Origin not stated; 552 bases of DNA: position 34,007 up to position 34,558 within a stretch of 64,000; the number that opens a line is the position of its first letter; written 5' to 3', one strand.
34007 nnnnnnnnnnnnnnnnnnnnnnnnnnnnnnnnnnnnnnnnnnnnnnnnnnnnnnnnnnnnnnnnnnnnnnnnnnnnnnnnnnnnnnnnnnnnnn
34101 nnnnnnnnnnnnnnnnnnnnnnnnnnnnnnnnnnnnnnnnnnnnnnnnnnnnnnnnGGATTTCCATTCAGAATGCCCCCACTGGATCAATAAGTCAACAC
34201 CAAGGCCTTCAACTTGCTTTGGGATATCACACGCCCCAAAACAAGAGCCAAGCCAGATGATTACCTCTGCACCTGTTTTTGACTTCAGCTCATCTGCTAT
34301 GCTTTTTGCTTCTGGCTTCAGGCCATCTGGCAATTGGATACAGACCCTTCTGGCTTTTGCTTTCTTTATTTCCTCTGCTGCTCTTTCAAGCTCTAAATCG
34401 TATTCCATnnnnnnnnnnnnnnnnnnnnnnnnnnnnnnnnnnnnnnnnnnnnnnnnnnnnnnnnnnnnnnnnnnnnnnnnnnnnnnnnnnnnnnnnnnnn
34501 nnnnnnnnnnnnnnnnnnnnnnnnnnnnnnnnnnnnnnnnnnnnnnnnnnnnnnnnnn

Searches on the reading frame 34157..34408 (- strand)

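Call 36: search_protein_families(library=pfam, proteins=[window:34157-34408:-], max_evalue=10)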
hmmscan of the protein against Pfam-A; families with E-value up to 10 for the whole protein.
window:34157-34408:- (84 aa): 1 family
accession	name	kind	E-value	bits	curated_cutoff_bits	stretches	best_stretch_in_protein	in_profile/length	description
PF01866.22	Diphthamide_syn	-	8.5e-13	48.8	33.2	1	26-81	1-56/302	Putative diphthamide synthesis protein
